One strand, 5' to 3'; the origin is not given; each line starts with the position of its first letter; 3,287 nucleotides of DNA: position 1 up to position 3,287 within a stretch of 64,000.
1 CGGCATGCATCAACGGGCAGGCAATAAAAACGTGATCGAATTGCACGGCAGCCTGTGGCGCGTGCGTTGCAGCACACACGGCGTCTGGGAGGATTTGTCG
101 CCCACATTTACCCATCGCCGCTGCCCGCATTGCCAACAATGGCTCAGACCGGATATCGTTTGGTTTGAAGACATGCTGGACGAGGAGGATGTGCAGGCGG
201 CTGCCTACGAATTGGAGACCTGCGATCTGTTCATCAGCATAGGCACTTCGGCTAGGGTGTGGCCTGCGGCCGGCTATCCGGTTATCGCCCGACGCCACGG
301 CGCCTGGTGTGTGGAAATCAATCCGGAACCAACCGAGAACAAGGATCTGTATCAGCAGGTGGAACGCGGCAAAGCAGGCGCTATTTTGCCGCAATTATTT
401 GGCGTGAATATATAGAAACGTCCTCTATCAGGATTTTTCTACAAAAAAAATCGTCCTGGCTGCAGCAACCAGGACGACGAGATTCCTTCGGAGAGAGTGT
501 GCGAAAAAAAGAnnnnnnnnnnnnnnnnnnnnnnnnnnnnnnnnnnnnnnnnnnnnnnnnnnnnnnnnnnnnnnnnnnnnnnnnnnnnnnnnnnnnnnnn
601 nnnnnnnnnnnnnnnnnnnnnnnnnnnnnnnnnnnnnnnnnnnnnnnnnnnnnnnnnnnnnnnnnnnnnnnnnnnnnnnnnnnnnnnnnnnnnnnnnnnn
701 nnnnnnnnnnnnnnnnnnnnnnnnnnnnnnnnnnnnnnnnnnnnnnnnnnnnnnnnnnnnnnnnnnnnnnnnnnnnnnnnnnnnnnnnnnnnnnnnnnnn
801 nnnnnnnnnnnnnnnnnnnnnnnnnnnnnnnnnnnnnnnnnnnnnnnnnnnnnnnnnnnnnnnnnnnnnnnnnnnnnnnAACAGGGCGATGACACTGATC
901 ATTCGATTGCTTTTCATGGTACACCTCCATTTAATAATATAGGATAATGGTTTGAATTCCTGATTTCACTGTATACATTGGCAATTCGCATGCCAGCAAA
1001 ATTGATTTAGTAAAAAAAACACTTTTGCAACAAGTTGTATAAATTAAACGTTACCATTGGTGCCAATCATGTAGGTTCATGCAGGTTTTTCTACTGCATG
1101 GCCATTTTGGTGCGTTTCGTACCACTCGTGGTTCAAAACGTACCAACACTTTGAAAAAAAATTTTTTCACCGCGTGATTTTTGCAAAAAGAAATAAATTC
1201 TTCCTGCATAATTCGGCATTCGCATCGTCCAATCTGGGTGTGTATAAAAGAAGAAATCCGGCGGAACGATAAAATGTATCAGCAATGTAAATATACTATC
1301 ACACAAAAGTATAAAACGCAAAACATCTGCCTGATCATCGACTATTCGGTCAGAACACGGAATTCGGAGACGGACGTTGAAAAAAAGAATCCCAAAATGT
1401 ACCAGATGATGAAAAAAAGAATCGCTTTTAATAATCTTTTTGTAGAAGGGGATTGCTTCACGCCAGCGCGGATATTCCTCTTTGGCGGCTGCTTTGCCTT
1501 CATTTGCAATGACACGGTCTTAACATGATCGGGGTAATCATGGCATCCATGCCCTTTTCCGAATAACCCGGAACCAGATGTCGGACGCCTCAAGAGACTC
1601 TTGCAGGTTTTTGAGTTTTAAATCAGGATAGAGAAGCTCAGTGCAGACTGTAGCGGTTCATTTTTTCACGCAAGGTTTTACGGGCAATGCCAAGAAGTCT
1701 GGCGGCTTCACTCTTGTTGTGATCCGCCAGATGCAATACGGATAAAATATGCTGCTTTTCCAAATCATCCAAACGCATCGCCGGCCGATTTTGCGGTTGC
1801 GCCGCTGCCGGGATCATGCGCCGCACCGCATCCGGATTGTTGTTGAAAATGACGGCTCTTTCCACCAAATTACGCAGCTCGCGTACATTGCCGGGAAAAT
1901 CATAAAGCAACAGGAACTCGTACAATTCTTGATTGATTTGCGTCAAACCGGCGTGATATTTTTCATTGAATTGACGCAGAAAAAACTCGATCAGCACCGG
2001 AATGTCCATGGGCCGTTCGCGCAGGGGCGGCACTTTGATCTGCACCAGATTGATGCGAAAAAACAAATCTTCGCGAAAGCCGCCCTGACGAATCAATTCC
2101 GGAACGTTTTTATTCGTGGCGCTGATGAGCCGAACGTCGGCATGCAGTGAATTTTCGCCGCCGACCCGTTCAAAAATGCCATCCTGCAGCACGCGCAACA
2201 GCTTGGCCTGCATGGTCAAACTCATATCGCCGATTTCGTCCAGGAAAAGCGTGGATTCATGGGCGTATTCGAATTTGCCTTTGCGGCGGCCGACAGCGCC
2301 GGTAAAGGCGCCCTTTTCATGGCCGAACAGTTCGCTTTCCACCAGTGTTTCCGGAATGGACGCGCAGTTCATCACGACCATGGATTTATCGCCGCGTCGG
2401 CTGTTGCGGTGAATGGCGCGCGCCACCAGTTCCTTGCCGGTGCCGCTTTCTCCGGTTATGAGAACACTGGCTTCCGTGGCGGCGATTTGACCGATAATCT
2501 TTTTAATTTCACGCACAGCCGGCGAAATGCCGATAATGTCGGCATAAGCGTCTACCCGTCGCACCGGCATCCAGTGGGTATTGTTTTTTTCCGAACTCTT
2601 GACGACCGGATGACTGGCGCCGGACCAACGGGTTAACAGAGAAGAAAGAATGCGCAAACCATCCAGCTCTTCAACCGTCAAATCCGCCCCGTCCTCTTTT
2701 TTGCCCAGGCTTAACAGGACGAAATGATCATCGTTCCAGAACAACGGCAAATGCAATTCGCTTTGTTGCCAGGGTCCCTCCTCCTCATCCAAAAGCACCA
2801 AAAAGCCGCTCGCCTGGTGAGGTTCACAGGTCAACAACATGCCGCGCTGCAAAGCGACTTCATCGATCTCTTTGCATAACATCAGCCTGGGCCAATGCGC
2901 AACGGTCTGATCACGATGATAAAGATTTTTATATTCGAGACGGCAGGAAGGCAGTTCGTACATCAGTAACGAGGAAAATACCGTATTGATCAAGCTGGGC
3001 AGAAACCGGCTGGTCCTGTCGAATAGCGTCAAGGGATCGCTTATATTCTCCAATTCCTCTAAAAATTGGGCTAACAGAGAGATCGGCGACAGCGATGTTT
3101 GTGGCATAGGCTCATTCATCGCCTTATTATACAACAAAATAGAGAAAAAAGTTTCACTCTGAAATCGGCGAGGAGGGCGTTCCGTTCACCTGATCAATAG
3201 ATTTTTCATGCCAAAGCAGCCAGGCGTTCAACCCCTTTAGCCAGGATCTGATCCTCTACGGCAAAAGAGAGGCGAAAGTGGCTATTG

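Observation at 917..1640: Enhancer-binding-protein gene, paired inverted 17-mers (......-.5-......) and a sigma-54 promoter arranged in front of a small exported HEAT-repeat protein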

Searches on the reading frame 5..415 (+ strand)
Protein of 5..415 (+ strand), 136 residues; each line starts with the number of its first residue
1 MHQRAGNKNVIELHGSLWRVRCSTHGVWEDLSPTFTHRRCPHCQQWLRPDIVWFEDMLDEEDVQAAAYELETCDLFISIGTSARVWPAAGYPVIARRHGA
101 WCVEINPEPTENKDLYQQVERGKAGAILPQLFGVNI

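Call 5: search_protein_families(library=pfam, proteins=[window:5-415:+], max_evalue=0.01)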
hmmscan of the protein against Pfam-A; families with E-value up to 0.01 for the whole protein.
window:5-415:+ (136 aa): 1 family
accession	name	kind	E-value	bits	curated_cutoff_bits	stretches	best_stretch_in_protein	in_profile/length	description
PF02146.23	SIR2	-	2.8e-20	73.5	24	1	1-87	89-180/180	Sir2 family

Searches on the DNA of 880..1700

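Call 70: search_rna_families(source=window, start=880, end=1700, threshold=evalue, max_evalue=1)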
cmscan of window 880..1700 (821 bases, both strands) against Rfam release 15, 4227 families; matches with E-value up to 1: 1.
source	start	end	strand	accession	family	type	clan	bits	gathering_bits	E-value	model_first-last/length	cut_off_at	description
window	1049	1182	+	RF04315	manA-II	Cis-reg;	-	20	100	0.83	1-147/147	no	manA_II ncRNA motif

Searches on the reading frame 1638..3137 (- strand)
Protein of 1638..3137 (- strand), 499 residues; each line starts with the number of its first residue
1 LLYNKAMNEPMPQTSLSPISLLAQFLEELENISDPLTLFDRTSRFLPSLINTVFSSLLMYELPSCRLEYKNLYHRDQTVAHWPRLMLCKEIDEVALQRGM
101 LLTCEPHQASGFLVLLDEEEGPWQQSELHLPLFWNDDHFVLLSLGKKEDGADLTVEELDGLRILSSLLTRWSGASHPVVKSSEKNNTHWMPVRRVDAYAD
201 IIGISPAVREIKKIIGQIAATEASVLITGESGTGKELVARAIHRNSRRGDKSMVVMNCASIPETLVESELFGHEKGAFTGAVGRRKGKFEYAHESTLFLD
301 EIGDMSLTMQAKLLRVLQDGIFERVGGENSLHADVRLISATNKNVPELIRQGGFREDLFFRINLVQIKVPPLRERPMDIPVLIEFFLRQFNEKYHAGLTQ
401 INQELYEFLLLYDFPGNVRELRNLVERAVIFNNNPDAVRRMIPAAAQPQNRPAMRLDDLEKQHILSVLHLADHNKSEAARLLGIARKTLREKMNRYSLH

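Call 5: search_protein_families(library=pfam, proteins=[window:1638-3137:-], max_evalue=0.01)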
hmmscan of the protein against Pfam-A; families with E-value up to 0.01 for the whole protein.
window:1638-3137:- (499 aa): 10 families
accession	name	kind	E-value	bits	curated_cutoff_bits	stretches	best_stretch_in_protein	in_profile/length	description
PF00158.32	Sigma54_activat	-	5.6e-69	231.6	20.2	1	201-367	1-167/168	Sigma-54 interaction domain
PF14532.12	Sigma54_activ_2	-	1e-23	84.5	25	1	202-372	1-138/138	Sigma-54 interaction domain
PF25601.1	AAA_lid_14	-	3.2e-20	72.2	27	1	373-451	1-79/87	AAA+ ATPase lid domain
PF02954.25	HTH_8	-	3.5e-12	46.3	22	1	456-496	2-42/42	Bacterial regulatory protein, Fis family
PF07724.20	AAA_2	-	2.9e-06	27.8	27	1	222-345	3-127/166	AAA domain (Cdc48 subfamily)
PF07728.20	AAA_5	-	3.6e-06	27.4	22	1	225-343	2-123/139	AAA domain (dynein-related subfamily)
PF00004.35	AAA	-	1.1e-05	26.4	21.2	1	225-351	1-116/131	ATPase family associated with various cellular activities (AAA)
PF01078.27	Mg_chelatase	-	0.00012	22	20.3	1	217-343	17-158/207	Magnesium chelatase, subunit ChlI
PF13191.12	AAA_16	-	0.00052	21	32.6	0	208-261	9-63/167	AAA ATPase domain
PF13245.12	AAA_19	-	0.0072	16.9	25.1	0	217-320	6-117/134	AAA domain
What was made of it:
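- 1638..3119 (-): Sigma-54 activator (bEBP) gene. It has a divergent GAF-like N-terminal domain (about residues 1-170), an AAA+ sigma-54 interaction domain with GAFTGA, an AAA lid and a Fis-type HTH_8. The mechanical ORF extends to a TTG at 3137. Pfam domains: call 5.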

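Call 12: find_related_loci(query=window:1638-3137:-, collection=genome_contigs, flank=6000)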
Query window:1638-3137:- (499 aa) in genome_contigs; peptide patterns used: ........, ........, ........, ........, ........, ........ (x = any residue, [..] = any of these).
64 stretches matched a pattern; 16 encode a relative of the query (tblastn E <= 1e-3); 16 distinct loci.
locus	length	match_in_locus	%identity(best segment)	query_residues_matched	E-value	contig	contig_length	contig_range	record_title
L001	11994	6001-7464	68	3-494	0e+0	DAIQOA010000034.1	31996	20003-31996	MAG TPA_asm: bacterium isolate CTOTU7659 NODE_2411_length_31996_cov_6.132025, whole genome shotgun sequence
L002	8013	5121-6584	66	3-494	0e+0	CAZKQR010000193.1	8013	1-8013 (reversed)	MAG TPA_asm: uncultured Cytophagia bacterium isolate binchicken_co66_201 genome assembly, contig: NODE_13157_length_8013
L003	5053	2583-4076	64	2-498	0e+0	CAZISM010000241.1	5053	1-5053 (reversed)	MAG TPA_asm: uncultured Cytophagia bacterium isolate binchicken_co66_257 genome assembly, contig: NODE_23240_length_5053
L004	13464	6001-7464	68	3-494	0e+0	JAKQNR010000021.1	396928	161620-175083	MAG: bacterium isolate USDV_metabat.161 k141_1506975, whole genome shotgun sequence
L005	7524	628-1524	49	198-493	8e-91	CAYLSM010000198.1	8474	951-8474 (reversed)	MAG TPA_asm: uncultured Gemmatimonadales bacterium isolate binchicken_co20_334 genome assembly, contig: NODE_15000_lengt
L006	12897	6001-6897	48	200-498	5e-88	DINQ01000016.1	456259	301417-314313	MAG TPA_asm: Bacteroidales bacterium UBA5536 UBA5536_contig_309, whole genome shotgun sequence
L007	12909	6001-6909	48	199-498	2e-85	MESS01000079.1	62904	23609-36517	MAG: Caldithrix sp. RBG_13_44_9 RBG_13_scaffold_274, whole genome shotgun sequence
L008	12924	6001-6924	47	198-498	8e-84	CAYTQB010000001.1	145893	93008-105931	MAG TPA_asm: uncultured Ferruginibacter sp. isolate SRP173033_co1_252 genome assembly, contig: NODE_122_length_145893_co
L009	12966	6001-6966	44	188-498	6e-74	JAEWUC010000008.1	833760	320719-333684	MAG: Bacteroidetes bacterium isolate OH_SDB_17 k127_370027, whole genome shotgun sequence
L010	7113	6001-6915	42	201-498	8e-72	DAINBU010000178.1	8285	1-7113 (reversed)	MAG TPA_asm: Planctomycetota bacterium isolate CTOTU25974 NODE_2505_length_8285_cov_5.021021, whole genome shotgun seque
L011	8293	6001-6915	41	201-498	2e-68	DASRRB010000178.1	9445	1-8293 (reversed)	MAG TPA_asm: Planctomycetota bacterium isolate SMAG_U4475 k141_450070, whole genome shotgun sequence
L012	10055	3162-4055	43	202-498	1e-67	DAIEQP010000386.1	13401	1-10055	MAG TPA_asm: Ignavibacteria bacterium isolate clean1190 k141_2638914, whole genome shotgun sequence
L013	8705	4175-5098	43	200-498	6e-66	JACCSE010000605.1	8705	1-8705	MAG: Gemmatimonadales bacterium isolate MGR_bin40 SD2897-2912_k127_6015699, whole genome shotgun sequence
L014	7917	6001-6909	39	200-498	3e-54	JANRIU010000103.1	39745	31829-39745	MAG: Gemmatimonadales bacterium isolate bins.27 k141_4180360, whole genome shotgun sequence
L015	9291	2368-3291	47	192-498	1e-82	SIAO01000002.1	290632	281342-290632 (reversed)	MAG: Planctomycetota bacterium isolate Baikal-deep-G176 BACOMB-C25, whole genome shotgun sequence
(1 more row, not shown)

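Call 71: search_protein_families(library=ncbifam, proteins=[window:1638-3119:-], max_evalue=0.001)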
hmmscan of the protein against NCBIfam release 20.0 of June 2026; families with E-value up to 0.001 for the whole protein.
window:1638-3119:- (493 aa): 31 families (the best 25 are shown)
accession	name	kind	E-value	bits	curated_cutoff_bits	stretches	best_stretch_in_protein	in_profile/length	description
NF041552.1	TF_PrdR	equivalog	1.7e-103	346.9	795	1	190-490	264-576/577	sigma-54 dependent transcriptional regulator PrdR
TIGR01817.1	nifA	equivalog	8.1e-102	341.7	528.85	1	184-468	187-468/534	nif-specific transcriptional activator NifA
TIGR01818.1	ntrC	equivalog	1.2e-96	324.3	558.6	1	188-443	129-384/463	nitrogen regulation protein NR(I)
NF008469.0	PRK11361.1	equivalog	1.9e-96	323.6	714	1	194-492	144-456/461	acetoacetate metabolism transcriptional regulator AtoC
TIGR02915.1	PEP_resp_reg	equivalog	2.9e-96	323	502.6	1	177-492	123-444/445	PEP-CTERM-box response regulator transcription factor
NF003451.0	PRK05022.1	equivalog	5.6e-94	315.7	476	1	187-432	184-429/512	nitric oxide reductase transcriptional regulator NorR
NF050807.1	TransRegFlbDCaul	equivalog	7.7e-93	311.8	750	2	194-436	119-361/454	sigma-54-dependent transcriptional regulator FlbD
NF038308.1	RNA_repair_RtcR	equivalog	9e-87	292.1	650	1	194-484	181-505/530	RNA repair transcriptional activator RtcR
NF007689.0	PRK10365.1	equivalog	6.2e-86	288.9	760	1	192-489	138-441/441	sigma-54-dependent response regulator transcription factor ZraR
NF049963.1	RespRegFlgRCampy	domain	5.2e-84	282.6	750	1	188-492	129-429/429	fla regulon two-component system response regulator FlgR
NF041906.1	V4R_TF_MobR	exception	1.7e-83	281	999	1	195-489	234-543/544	phenol degradation transcriptional regulator MobR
TIGR02974.1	phageshock_pspF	equivalog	2.7e-82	276.7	443.55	1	195-430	1-237/336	phage shock protein operon transcriptional activator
NF011958.0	PRK15429.1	equivalog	3.5e-82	277.1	830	1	192-491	378-685/692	formate hydrogenlyase transcriptional activator FlhA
NF008176.1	PRK10923.1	equivalog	4.4e-80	269.5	620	1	187-425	132-370/469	nitrogen regulation protein NR(I)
NF011953.0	PRK15424.1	equivalog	9.9e-80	268.6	703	1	184-488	210-532/538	propionate catabolism operon regulatory protein PrpR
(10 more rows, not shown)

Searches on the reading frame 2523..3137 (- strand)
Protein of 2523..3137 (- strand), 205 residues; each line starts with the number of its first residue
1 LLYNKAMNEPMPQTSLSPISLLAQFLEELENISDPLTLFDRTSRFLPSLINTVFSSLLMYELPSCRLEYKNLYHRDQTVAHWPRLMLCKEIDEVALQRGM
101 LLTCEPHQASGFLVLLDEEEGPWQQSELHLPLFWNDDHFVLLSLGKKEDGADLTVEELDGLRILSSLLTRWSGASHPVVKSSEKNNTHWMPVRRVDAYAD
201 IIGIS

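Call 27: find_homologous_proteins(query=window:2523-3137:-, max_evalue=0.001)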
Query seq(205 aa): 293 candidates shared short words with the query, none scored E <= 0.001.
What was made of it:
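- Tried and rejected: Word-index homology search with the N-terminal 205 residues returned nothing (call 27).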

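Call 37: search_solved_structures(query=A1, max_evalue=10, show_alignments=2)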
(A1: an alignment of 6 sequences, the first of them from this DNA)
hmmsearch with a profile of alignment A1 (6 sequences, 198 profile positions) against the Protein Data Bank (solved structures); distinct sequences matched with E-value up to 10: 5.
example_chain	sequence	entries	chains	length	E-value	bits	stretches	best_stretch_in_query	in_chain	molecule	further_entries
3o5y_A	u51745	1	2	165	0.27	14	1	118-162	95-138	Sensor protein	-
4itk_A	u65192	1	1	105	1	12.1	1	83-113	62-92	Apoferredoxin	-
6k26_A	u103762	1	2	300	1.6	11.5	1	74-114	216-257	Methionine aminopeptidase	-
6ksg_A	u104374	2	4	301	1.6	11.5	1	74-114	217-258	Methionine aminopeptidase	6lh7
3gde_A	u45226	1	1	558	2.1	11.1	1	13-43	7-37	DNA ligase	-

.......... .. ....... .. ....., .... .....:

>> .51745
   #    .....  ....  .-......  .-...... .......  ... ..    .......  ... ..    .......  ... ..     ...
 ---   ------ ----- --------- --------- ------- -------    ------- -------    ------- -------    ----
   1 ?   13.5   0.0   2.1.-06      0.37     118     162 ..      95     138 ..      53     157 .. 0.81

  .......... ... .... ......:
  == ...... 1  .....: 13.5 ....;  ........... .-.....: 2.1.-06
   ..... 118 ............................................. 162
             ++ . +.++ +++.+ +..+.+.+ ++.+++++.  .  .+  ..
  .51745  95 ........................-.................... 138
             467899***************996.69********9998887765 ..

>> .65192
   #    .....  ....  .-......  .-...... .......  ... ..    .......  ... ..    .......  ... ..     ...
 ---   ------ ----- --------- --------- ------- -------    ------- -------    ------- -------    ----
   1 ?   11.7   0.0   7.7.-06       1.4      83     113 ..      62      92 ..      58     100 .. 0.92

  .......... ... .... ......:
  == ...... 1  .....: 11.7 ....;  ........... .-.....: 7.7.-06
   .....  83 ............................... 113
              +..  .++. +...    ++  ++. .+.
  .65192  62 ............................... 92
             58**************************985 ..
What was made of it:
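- On GAF-domain sensor: The best PDB profile hit is a GAF sensor, 3o5y, at E 0.27 (call 37).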

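Call 38: search_protein_families(library=pfam, alignment_id=A1, max_evalue=10)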
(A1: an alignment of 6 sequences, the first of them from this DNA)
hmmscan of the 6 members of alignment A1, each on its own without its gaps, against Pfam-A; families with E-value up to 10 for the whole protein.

A. member 1, seq(199 aa): 0 families

B. families by the number of members that match (of 6 scanned): 3 families
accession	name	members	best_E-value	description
PF13185.12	GAF_2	3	1.1e-05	GAF domain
PF01590.32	GAF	2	0.00029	GAF domain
PF15627.12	CEP76-C2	2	0.026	CEP76 C2 domain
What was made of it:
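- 1638..3119 (-): GAF_2 hits in 3 of 6 orthologues (best E 1.1e-5): call 38.
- On GAF-domain sensor: The window protein has no Pfam hit even at E 10 (call 38). GAF_2 hits 3 of 6 orthologues (best E 1.1e-5) and GAF hits 2 of 6 (call 38).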

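Call 54: predict_structure(protein=window:2523-3119:-)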
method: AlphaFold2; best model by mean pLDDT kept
length: 199 residues; sequences in the alignment: 1
mean_pLDDT: 37.0   pTM: 0.36
mean pLDDT of the five models: 37.0, 36.8, 34.6, 33.0, 32.9
residues with pLDDT >= 90: 0; 70-90: 0; 50-70: 31; < 50: 168
segments of 3 or more residues with pLDDT < 50: 1-8, 35-38, 49-154, 156-199
pLDDT, mean of each block of 10 residues (from residue 1): 41 54 54 49 50 33 29 29 34 31 28 29 33 36 45 48 39 28 24 24
secondary structure, 60 per line:
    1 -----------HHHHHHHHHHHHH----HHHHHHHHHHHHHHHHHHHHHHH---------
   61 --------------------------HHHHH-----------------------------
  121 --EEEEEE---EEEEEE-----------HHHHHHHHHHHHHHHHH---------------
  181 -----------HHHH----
elements in order: H12-24 H29-51 H87-91 E123-128 E132-137 H149-165 H192-195
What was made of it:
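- On GAF-domain sensor: The single-sequence AF2 model is unusable, pLDDT 37 (call 54).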

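Call 61: search_protein_representatives(protein=window:2580-3119:-)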
Query: 180 residues. Proteins with E-value up to 0.001 (for the whole library): 8; up to 1e-10: 3; up to 1e-30: 2. The best 8 are listed.
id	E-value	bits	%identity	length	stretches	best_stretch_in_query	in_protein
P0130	3.6e-57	209.4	59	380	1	8-174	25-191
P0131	5.3e-44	166.6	51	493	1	11-171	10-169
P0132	2.0e-13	66.9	36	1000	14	27-59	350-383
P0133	7.4e-07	45.5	29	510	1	12-164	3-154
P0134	8.1e-07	45.4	31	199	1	49-161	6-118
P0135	5.1e-06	42.8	27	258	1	14-160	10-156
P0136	2.3e-05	40.7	36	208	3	58-99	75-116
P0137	9.1e-04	35.5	36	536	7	28-63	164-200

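Call 62: search_protein_families(library=pfam, proteins=[P0130, P0131, P0132, P0133, P0134, P0135, P0136, P0137], max_evalue=0.01)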
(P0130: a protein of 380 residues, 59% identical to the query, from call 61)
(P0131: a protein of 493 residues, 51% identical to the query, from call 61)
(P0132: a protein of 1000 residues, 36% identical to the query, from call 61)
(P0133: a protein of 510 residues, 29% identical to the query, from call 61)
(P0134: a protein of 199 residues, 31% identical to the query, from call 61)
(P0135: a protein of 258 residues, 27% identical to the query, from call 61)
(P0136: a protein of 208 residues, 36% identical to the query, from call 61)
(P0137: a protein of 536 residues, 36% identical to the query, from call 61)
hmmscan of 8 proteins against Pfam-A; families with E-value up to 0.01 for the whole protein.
P0130 (380 aa): 6 families
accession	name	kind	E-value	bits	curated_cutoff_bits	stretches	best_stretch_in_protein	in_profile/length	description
PF00158.32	Sigma54_activat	-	6.3e-43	146.8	20.2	1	212-319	1-108/168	Sigma-54 interaction domain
PF14532.12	Sigma54_activ_2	-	5.4e-13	49.8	25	1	213-319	1-84/138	Sigma-54 interaction domain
PF00004.35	AAA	-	0.0016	19.4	21.2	1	236-320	1-73/131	ATPase family associated with various cellular activities (AAA)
PF07728.20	AAA_5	-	0.0038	17.7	22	1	236-314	2-76/139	AAA domain (dynein-related subfamily)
PF01078.27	Mg_chelatase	-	0.0039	17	20.3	0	229-316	18-118/207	Magnesium chelatase, subunit ChlI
PF13191.12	AAA_16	-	0.0043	18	32.6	0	218-260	8-51/167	AAA ATPase domain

P0131 (493 aa): 11 families
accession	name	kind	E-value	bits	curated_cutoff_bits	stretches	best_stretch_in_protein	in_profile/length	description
PF00158.32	Sigma54_activat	-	3.9e-68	228.8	20.2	1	195-362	1-168/168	Sigma-54 interaction domain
PF14532.12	Sigma54_activ_2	-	3.6e-24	86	25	1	196-366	1-138/138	Sigma-54 interaction domain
PF25601.1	AAA_lid_14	-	1.6e-20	73.2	27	1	367-429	1-63/87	AAA+ ATPase lid domain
PF02954.25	HTH_8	-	3.6e-13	49.4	22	1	450-490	2-42/42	Bacterial regulatory protein, Fis family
PF07728.20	AAA_5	-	5.2e-09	36.7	22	1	219-337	2-123/139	AAA domain (dynein-related subfamily)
PF00004.35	AAA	-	2.6e-06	28.3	21.2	1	219-352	1-127/131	ATPase family associated with various cellular activities (AAA)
PF13191.12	AAA_16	-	7.7e-05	23.7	32.6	1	201-261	8-75/167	AAA ATPase domain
PF07724.20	AAA_2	-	0.00014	22.4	27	1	217-337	4-125/166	AAA domain (Cdc48 subfamily)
PF13604.12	AAA_30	-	0.00097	19.4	27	1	209-339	10-141/191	AAA domain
PF01078.27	Mg_chelatase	-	0.0023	17.8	20.3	0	213-337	19-158/207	Magnesium chelatase, subunit ChlI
PF12775.13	AAA_7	-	0.0098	15.9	25.8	0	205-254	22-71/181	P-loop containing dynein motor region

P0132 (1000 aa): 5 families
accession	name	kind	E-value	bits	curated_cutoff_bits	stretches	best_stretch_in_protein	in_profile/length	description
PF23508.1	MBB1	-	1.1e-10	42.1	27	0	387-407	36-56/108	MBB1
PF14205.11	Cys_rich_KTR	-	1.3e-10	41.3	25.5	0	417-437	22-42/54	Cysteine-rich KTR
PF07985.18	SRR1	-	5.2e-05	23.6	24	0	215-246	74-104/172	SRR1 domain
PF03868.20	Ribosomal_L6e_N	-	0.00014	22.3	25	0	223-233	5-15/60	Ribosomal protein L6, N-terminal domain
PF01394.26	Clathrin_propel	-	0.0074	16.9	21.3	0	168-188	16-36/37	Clathrin propeller repeat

P0133 (510 aa): 9 families
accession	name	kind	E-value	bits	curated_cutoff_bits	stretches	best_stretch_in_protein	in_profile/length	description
PF00158.32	Sigma54_activat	-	1.4e-69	233.6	20.2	1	203-369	1-167/168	Sigma-54 interaction domain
PF25601.1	AAA_lid_14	-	2.6e-23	82.1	27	1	375-456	1-82/87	AAA+ ATPase lid domain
PF14532.12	Sigma54_activ_2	-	4e-23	82.6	25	1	204-374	1-138/138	Sigma-54 interaction domain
PF02954.25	HTH_8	-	2.7e-15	56.3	22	1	464-505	1-42/42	Bacterial regulatory protein, Fis family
PF07728.20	AAA_5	-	1.5e-05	25.5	22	1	226-346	1-124/139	AAA domain (dynein-related subfamily)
PF00004.35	AAA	-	6.5e-05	23.8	21.2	1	227-352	1-115/131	ATPase family associated with various cellular activities (AAA)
PF07724.20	AAA_2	-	0.00033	21.2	27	1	226-353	5-133/166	AAA domain (Cdc48 subfamily)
PF13245.12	AAA_19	-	0.0014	19.3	25.1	0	223-323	10-118/134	AAA domain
PF01078.27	Mg_chelatase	-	0.0056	16.5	20.3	0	282-345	93-158/207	Magnesium chelatase, subunit ChlI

P0134 (199 aa): 2 families
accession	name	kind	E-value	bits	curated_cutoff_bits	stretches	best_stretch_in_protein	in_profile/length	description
PF00158.32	Sigma54_activat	-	2.3e-05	24.6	20.2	1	163-198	1-36/168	Sigma-54 interaction domain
PF14532.12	Sigma54_activ_2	-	0.00074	20.2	25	1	164-198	1-35/138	Sigma-54 interaction domain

P0135 (258 aa): 6 families
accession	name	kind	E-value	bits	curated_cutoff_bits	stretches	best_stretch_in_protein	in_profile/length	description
PF00158.32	Sigma54_activat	-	1.8e-15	57.5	20.2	1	202-257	1-56/168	Sigma-54 interaction domain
PF14532.12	Sigma54_activ_2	-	8.7e-10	39.4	25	1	203-255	1-53/138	Sigma-54 interaction domain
PF13185.12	GAF_2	-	4.1e-07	30.7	28.6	1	26-163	5-136/136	GAF domain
PF13492.12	GAF_3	-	0.00015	22.6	27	1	26-164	3-129/129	GAF domain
PF01590.32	GAF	-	0.00017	22.5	22.4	1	26-162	3-133/133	GAF domain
PF12775.13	AAA_7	-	0.0021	18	25.8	1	195-250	5-59/181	P-loop containing dynein motor region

P0136 (208 aa): 2 families
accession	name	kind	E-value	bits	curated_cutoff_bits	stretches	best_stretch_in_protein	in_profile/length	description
PF21744.3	BAHCC1-like_Tudor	-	0.0036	17.6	28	0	149-172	1-22/69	BAHCC1-like, Tudor domain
PF24180.1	Avr2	-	0.0055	17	27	0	146-169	120-143/156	Effector protein Avr2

P0137 (536 aa): 2 families
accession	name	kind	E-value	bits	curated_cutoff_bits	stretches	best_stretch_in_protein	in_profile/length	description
PF14205.11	Cys_rich_KTR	-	8e-10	38.8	25.5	0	355-374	25-44/54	Cysteine-rich KTR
PF23508.1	MBB1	-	1.2e-08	35.6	27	0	60-81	34-55/108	MBB1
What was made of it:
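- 1638..3119 (-): A remote relative, P0135, passes the Pfam GAF_2 cut-off: calls 61-62.
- On GAF-domain sensor: Relative P0135 (27% identical, E 5e-6 in a library of 1.84 billion proteins) passes the GAF_2 cut-off, 30.7 against 28.6 (calls 61, 62).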
